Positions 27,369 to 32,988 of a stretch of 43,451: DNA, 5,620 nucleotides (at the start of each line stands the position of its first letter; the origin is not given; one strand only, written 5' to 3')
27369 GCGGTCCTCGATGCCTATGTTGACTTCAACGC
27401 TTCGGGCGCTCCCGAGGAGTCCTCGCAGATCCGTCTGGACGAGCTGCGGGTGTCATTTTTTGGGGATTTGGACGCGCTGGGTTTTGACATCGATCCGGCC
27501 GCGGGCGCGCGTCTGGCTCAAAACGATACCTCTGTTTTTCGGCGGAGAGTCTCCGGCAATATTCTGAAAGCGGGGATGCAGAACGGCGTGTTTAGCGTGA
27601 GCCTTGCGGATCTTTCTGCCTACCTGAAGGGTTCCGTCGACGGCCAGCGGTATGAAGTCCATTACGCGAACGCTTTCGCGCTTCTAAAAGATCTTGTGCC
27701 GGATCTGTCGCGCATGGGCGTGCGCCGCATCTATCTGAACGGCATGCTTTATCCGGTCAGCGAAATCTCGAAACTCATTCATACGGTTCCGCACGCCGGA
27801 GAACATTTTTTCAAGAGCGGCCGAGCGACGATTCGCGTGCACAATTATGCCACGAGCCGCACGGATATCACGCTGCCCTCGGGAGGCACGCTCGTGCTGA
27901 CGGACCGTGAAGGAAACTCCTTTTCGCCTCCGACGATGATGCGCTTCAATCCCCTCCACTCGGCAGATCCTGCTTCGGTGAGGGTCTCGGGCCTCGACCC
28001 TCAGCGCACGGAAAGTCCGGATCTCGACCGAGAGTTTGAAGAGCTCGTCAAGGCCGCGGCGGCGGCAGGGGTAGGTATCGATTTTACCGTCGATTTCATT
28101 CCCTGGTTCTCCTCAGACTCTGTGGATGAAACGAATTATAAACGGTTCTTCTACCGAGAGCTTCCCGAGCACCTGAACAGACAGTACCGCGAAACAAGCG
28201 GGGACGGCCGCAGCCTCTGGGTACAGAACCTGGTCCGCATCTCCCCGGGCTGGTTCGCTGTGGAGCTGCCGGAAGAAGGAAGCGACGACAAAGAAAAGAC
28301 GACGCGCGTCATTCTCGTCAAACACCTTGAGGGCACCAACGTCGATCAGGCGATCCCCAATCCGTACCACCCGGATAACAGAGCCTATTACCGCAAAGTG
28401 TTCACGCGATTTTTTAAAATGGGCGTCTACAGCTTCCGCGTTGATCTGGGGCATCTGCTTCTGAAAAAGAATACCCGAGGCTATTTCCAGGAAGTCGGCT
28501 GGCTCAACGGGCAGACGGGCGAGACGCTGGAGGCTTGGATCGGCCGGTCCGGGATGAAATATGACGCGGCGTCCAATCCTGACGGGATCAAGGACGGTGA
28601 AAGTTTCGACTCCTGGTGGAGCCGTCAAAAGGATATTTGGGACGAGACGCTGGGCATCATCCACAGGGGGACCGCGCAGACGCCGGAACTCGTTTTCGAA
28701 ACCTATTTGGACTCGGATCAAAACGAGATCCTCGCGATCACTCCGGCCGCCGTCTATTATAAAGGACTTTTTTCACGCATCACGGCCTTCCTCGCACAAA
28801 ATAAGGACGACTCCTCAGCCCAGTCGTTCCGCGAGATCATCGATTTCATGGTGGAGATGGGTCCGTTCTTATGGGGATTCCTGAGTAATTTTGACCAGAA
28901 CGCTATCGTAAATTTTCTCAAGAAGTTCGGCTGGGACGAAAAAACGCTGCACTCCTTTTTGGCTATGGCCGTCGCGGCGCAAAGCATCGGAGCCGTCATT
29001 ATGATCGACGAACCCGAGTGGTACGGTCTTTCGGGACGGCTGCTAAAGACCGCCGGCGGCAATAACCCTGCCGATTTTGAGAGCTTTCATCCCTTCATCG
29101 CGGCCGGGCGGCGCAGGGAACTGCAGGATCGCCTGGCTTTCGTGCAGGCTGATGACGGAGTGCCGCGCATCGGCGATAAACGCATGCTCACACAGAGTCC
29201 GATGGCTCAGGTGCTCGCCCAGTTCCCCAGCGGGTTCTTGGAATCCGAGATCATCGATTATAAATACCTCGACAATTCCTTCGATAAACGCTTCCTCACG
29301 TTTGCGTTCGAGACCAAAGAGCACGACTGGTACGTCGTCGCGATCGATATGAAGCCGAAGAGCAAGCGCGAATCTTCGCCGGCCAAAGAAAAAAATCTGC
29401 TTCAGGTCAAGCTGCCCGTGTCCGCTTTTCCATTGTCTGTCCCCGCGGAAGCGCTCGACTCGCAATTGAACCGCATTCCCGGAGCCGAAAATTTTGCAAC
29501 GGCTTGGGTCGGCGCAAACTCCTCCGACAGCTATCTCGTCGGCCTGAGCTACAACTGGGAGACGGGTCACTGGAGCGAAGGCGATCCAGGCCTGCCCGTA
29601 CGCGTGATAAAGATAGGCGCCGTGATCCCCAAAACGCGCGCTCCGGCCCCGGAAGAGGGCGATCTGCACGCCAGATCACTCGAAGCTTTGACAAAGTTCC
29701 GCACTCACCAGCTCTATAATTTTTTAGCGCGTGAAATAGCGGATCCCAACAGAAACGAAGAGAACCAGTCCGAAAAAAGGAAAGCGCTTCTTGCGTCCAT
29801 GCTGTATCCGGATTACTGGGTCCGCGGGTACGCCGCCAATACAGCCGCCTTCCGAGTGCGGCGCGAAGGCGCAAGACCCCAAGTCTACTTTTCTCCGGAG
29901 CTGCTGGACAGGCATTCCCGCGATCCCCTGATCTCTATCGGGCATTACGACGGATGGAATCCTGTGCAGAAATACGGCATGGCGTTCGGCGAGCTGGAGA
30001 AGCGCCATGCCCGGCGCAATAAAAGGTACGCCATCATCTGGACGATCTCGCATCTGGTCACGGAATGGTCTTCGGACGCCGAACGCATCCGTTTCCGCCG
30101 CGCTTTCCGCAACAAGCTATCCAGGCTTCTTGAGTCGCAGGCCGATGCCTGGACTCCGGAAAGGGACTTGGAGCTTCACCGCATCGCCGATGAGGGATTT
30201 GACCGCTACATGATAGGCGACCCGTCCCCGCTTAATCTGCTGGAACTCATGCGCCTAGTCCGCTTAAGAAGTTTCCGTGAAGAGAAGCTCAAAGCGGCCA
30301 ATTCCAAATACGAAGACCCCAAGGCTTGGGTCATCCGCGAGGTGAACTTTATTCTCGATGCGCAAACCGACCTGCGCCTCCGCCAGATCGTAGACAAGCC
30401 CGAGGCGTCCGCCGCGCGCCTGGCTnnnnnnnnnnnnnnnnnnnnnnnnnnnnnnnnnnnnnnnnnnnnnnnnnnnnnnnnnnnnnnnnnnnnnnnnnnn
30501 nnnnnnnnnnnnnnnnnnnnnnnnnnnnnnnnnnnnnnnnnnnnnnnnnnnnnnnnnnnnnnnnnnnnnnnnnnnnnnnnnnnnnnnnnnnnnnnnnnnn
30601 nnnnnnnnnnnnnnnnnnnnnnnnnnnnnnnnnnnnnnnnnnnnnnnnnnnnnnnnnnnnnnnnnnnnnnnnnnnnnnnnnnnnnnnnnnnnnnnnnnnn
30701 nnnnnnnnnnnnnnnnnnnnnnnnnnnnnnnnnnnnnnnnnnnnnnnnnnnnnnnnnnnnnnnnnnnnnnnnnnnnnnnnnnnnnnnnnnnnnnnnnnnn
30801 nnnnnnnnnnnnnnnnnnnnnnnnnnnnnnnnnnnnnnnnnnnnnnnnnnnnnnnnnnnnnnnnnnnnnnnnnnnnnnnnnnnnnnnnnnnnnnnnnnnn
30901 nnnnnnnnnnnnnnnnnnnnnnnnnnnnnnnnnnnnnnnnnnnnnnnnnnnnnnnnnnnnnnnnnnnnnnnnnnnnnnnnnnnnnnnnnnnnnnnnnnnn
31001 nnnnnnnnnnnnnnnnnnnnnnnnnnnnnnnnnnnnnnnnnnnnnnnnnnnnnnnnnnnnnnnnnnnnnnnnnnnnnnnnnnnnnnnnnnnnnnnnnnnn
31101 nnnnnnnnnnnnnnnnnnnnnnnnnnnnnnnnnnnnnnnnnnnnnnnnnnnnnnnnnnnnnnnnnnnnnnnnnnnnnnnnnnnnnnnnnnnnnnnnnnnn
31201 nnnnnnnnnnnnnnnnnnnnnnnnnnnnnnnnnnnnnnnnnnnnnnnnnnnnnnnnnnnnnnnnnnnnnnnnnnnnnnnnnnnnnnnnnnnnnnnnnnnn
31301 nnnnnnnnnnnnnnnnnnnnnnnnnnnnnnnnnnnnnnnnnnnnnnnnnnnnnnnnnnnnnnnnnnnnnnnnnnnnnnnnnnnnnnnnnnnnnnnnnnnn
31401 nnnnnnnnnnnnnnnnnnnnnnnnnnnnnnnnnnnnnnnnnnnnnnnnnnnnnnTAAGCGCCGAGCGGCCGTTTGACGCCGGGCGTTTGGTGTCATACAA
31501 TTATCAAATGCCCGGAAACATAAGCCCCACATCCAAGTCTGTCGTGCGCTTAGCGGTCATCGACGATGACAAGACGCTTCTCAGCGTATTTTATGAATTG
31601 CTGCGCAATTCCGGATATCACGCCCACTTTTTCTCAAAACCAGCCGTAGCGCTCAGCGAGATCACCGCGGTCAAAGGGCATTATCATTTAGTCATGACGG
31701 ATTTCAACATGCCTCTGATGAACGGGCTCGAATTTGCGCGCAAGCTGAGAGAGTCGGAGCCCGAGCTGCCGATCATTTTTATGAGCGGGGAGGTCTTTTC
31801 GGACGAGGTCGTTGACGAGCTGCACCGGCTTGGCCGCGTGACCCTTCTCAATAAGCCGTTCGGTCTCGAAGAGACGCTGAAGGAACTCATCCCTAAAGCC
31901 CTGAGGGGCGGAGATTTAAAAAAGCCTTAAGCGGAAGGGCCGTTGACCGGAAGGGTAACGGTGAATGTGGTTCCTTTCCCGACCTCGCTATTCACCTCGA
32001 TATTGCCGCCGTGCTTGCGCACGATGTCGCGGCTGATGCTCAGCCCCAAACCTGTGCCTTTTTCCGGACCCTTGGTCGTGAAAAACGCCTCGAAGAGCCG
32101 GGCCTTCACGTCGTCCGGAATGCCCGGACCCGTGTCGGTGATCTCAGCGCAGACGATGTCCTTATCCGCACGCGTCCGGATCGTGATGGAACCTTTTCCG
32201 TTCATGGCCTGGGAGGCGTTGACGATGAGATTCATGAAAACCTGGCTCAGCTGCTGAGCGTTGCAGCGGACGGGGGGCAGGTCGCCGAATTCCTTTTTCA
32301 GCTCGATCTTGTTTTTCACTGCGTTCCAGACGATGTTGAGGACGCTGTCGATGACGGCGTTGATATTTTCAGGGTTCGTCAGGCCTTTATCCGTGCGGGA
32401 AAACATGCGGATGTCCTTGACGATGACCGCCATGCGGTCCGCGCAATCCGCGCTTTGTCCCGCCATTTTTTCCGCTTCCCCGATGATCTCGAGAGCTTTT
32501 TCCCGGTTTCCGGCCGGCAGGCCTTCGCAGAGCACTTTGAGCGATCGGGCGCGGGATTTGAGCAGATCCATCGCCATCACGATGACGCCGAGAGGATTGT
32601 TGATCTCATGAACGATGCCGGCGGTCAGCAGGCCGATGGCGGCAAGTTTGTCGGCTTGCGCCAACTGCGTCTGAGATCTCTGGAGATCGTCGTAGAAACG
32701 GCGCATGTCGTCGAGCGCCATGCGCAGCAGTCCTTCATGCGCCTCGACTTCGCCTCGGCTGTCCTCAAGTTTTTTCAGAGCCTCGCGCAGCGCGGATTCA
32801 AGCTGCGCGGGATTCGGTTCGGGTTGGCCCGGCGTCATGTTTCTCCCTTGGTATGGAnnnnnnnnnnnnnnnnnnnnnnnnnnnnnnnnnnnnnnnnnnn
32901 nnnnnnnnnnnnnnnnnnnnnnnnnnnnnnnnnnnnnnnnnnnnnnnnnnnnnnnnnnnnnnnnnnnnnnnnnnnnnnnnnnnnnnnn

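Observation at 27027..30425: The same [G/A]-[A/S]-R-[L/M]-A punctuation recurs in the second giant ORF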

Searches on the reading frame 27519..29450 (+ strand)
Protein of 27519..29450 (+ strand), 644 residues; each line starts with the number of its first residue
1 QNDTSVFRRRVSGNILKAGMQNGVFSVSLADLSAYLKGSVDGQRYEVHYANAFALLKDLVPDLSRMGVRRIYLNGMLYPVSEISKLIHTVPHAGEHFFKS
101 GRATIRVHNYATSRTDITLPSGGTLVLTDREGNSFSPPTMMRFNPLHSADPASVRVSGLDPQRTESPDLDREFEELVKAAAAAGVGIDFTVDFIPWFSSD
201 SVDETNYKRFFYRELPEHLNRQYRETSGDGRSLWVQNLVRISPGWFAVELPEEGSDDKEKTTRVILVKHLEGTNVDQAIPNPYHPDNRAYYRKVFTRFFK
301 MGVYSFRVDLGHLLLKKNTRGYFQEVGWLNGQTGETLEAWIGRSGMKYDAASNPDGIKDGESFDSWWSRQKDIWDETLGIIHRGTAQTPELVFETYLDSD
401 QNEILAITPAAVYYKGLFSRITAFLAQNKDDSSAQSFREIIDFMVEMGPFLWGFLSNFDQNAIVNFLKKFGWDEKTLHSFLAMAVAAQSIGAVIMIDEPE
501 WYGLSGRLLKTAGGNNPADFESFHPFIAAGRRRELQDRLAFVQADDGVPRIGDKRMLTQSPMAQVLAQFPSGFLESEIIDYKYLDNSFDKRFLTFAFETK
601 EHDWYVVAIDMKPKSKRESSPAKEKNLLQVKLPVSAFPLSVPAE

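Call 86: search_solved_structures(query=A3, max_evalue=10, show_alignments=2)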
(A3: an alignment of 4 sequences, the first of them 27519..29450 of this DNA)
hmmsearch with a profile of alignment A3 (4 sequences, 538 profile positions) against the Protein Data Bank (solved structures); distinct sequences matched with E-value up to 10: 54.
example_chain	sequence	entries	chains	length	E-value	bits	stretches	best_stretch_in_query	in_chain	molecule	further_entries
4cgt_A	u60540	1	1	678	0.00012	23.9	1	133-178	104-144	CYCLODEXTRIN GLYCOSYLTRANSFERASE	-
6cgt_A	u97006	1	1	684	0.00013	23.9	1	133-180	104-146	CYCLODEXTRIN GLYCOSYLTRANSFERASE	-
1cgt_A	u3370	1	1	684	0.00014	23.8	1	133-180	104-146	CYCLODEXTRIN GLYCOSYL-TRANSFERASE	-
3cgt_A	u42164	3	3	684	0.00014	23.8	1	133-180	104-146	CYCLODEXTRIN GLYCOSYLTRANSFERASE | PROTEIN (CYCLODEXTRIN-GLYCOSYLTRANSFERASE)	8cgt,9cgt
1cyg_A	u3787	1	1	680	0.00041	22.2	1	149-188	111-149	CYCLODEXTRIN GLUCANOTRANSFERASE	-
1gju_A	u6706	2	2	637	0.00063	21.6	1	144-195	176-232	MALTODEXTRIN GLYCOSYLTRANSFERASE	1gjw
1cgu_A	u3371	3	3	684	0.0019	20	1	133-180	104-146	CYCLODEXTRIN GLYCOSYL-TRANSFERASE | CYCLODEXTRIN GLYCOSYLTRANSFERASE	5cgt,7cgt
1uks_A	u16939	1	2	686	0.0034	19.2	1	137-177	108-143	Cyclomaltodextrin glucanotransferase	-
1v3k_A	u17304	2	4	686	0.0035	19.1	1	137-177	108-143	Cyclomaltodextrin glucanotransferase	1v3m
1v3j_A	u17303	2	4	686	0.0035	19.1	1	137-177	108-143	Cyclomaltodextrin glucanotransferase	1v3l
1i75_A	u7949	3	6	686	0.0035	19.1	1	137-177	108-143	CYCLODEXTRIN GLUCANOTRANSFERASE | Cyclomaltodextrin glucanotransferase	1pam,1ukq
6k5p_A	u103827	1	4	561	0.0039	19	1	150-178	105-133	Binary toxin receptor protein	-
1ukt_A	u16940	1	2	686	0.0044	18.8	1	148-177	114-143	Cyclomaltodextrin glucanotransferase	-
6yup_A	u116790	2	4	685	0.0049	18.6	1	148-177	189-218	Neutral and basic amino acid transport protein rBAT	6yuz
6li9_A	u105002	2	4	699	0.0052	18.6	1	148-177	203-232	Neutral and basic amino acid transport protein rBAT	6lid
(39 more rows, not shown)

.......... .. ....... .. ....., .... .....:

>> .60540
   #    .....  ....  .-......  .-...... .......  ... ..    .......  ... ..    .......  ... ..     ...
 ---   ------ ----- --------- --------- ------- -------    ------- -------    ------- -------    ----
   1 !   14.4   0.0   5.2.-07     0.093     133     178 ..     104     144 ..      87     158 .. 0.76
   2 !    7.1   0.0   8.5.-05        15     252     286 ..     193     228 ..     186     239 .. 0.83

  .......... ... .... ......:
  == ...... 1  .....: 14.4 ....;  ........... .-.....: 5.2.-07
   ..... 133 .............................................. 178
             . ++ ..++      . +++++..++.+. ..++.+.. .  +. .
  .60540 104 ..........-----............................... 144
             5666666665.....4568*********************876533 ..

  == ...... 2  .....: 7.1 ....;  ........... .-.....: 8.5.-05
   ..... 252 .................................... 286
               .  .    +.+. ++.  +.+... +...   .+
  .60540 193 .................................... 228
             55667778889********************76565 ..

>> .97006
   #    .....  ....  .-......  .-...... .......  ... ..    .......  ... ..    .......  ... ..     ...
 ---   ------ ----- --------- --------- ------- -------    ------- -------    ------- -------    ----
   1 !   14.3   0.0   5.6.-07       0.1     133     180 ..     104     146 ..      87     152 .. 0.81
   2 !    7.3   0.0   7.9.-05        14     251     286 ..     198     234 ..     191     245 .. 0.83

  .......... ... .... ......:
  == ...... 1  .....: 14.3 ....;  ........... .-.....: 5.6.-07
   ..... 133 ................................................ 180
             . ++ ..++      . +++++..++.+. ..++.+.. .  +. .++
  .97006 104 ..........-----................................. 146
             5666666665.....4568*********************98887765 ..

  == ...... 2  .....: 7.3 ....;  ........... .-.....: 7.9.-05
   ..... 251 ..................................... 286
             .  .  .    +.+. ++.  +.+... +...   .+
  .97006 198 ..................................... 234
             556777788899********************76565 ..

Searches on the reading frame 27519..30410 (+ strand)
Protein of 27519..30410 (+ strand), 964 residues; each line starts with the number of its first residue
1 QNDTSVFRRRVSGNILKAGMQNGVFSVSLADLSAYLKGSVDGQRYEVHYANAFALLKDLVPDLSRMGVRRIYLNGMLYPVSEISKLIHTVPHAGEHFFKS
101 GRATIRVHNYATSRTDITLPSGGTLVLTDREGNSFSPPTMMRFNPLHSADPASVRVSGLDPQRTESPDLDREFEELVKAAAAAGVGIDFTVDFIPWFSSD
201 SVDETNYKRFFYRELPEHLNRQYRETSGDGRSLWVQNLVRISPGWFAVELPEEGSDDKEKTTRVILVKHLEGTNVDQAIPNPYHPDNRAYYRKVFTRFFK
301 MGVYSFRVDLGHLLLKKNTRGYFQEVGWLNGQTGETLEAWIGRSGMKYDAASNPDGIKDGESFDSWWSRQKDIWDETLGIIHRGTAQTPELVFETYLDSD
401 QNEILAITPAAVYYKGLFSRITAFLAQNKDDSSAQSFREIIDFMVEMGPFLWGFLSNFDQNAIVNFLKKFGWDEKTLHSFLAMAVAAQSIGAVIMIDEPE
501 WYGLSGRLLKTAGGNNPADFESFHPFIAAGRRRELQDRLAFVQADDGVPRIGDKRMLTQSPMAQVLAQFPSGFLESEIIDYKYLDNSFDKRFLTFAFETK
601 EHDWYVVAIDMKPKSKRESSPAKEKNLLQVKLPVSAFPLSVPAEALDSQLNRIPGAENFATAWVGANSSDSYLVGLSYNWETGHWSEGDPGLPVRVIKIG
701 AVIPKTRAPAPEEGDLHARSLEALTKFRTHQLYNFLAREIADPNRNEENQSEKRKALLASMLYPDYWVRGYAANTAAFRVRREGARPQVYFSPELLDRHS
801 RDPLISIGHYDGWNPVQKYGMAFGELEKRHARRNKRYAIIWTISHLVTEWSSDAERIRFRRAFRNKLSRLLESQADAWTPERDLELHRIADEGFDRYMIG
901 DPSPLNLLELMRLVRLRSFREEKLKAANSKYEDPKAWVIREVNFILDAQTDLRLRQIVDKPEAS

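Call 17: search_protein_families(library=pfam, proteins=[window:27519-30410:+], max_evalue=1)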
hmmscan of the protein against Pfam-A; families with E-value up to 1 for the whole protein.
window:27519-30410:+ (964 aa): 0 families

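Call 41: search_protein_families(library=ncbifam, proteins=[window:27519-30410:+], max_evalue=1)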
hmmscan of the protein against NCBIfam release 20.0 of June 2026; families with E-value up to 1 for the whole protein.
window:27519-30410:+ (964 aa): 0 families

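Call 42: search_solved_structures(query=window:27519-30410:+, max_evalue=1, show_alignments=2)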
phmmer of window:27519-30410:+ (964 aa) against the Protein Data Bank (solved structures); distinct sequences matched with E-value up to 1: 0.

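Call 43: find_homologous_proteins(query=window:27519-30410:+, max_evalue=0.001)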
Query window:27519-30410:+ (964 aa): 2 proteins with E <= 0.001 among 8000 candidates.
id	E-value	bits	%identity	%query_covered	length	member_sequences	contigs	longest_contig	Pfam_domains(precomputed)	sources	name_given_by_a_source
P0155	6.6e-31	125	28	54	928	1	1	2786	-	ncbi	ncbi:MAG: hypothetical protein WC357_09560, partial [Candidatus Omnitrophota bacterium]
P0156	3.8e-30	123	26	63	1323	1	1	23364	PF00128.32,PF02811.27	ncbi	ncbi:MAG: PHP domain-containing protein [Candidatus Omnitrophota bacterium]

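Call 44: search_protein_families(library=pfam, proteins=[P0155, P0156], max_evalue=0.01)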
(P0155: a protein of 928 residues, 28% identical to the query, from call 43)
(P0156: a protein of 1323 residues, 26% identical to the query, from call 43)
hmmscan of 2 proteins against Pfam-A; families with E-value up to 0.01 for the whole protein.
P0155 (928 aa): 0 families

P0156 (1323 aa): 2 families
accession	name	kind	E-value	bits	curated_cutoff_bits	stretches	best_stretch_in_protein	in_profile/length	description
PF02811.25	PHP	-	3.8e-09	37.5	26.4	1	867-930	1-66/164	PHP domain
PF00128.31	Alpha-amylase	-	2.5e-05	24.2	22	1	151-329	65-225/446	Alpha amylase, catalytic domain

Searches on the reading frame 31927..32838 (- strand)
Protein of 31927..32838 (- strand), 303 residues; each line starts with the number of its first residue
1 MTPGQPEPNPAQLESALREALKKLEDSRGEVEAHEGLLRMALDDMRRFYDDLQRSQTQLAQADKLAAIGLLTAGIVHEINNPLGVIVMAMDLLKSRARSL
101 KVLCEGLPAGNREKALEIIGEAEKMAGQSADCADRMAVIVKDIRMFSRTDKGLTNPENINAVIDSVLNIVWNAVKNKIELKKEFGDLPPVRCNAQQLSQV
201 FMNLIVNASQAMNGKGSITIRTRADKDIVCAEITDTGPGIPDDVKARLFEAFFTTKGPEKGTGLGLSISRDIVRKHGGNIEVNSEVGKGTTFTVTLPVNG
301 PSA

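Call 14: search_protein_families(library=pfam, proteins=[window:31927-32838:-], max_evalue=0.001)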
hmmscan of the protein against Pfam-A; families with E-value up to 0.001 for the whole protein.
window:31927-32838:- (303 aa): 4 families
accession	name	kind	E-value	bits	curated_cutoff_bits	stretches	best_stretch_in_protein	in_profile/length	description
PF02518.31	HATPase_c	-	5.9e-29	101.2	26.4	1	194-298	3-109/111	Histidine kinase-, DNA gyrase B-, and HSP90-like ATPase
PF00512.31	HisKA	-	3.2e-09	37.2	26.9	1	69-152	3-66/66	His Kinase A (phospho-acceptor) domain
PF14501.12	HATPase_c_5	-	2.1e-05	24.8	22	1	194-285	3-91/102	GHKL domain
PF13581.12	HATPase_c_2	-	0.00044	20.7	27.4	0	203-294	42-125/127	Histidine kinase-like ATPase domain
